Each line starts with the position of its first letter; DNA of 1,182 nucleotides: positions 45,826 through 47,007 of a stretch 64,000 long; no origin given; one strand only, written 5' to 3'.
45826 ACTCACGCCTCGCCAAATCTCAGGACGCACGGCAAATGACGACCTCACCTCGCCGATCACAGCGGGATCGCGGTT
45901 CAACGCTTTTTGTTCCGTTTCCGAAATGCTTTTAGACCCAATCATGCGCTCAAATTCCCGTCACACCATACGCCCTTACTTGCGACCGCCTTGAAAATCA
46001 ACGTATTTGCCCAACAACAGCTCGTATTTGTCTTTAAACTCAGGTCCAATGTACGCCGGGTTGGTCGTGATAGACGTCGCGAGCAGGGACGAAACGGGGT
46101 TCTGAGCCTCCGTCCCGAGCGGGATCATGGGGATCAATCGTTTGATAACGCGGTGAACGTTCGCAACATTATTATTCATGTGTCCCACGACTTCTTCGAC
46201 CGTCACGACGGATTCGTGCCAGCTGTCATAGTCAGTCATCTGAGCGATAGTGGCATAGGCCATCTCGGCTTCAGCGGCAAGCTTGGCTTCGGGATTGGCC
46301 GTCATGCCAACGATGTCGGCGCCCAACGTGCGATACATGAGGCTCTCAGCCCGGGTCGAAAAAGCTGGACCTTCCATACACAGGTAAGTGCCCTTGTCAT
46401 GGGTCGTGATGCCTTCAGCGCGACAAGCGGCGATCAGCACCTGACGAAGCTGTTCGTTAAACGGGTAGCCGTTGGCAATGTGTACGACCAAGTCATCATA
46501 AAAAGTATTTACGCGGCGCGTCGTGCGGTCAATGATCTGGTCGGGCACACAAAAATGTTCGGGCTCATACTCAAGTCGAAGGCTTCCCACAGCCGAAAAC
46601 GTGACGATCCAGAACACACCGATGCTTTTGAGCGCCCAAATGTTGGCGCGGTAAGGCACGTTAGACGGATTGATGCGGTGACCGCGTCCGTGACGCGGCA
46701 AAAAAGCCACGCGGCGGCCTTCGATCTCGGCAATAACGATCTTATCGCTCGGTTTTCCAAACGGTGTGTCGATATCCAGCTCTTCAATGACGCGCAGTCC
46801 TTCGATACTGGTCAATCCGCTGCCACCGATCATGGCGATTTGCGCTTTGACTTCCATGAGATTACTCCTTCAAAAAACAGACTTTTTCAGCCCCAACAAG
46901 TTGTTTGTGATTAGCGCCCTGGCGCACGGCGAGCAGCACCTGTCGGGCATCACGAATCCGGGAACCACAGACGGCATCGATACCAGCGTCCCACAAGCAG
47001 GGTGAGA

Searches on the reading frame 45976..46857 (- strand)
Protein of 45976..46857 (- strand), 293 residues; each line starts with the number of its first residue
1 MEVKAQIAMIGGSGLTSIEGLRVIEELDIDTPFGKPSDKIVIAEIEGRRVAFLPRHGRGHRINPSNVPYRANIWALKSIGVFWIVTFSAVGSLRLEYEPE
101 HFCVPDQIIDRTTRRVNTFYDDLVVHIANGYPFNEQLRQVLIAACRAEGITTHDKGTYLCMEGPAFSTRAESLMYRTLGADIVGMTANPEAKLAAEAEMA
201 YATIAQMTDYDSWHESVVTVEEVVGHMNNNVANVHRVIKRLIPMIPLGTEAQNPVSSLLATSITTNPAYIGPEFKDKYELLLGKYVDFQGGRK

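Call 47: list_cluster_members(proteins=[window:45976-46857:-, window:44758-45945:-, window:48911-49645:+, window:14470-16641:+, window:16645-18144:+, window:21101-22894:-, window:23641-26532:-, window:34060-35304:+, window:36442-38208:+, window:8386-9705:-])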
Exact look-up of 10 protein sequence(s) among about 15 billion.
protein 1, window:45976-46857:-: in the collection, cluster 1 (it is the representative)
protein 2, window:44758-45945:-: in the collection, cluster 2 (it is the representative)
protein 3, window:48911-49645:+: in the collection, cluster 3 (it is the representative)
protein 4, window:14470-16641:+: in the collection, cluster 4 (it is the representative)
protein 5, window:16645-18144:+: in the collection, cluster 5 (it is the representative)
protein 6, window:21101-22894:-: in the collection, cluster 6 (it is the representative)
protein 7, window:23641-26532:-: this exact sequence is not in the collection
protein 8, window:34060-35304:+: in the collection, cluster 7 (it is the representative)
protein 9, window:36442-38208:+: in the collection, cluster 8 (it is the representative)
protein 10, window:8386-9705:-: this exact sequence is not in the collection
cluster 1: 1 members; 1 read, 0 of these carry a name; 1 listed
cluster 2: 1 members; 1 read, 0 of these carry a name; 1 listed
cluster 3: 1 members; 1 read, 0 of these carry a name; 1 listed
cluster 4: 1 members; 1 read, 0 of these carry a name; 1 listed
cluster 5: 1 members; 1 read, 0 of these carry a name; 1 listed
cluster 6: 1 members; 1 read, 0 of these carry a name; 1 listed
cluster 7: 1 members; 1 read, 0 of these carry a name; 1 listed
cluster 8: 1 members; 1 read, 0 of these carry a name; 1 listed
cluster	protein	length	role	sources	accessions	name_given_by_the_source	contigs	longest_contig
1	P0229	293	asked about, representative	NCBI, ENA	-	-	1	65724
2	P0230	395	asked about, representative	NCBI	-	-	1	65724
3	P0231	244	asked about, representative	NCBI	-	-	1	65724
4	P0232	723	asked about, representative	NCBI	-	-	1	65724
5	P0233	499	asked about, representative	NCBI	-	-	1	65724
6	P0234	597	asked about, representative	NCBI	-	-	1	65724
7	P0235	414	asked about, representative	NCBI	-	-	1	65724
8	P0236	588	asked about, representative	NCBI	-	-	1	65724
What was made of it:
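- The source is a 65.7-kb MAG contig that ends within at most 1.7 kb of the window end, inside the repetitive paralog (call 47).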

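Call 68: find_encoding_contigs(protein=window:45976-46857:-, flank=10000)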
Protein window:45976-46857:- (293 aa): 1 contig read that carries it; 1 place shown.
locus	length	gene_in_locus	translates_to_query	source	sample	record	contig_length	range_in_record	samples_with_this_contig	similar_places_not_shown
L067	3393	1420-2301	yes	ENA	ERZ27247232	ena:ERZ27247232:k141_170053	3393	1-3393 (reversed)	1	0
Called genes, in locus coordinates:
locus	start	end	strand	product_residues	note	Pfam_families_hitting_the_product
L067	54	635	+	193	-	-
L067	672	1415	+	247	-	PF13938:DUF4213, PF04016:DUF364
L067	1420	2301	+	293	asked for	PF01048:PNP_UDP_1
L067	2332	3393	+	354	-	?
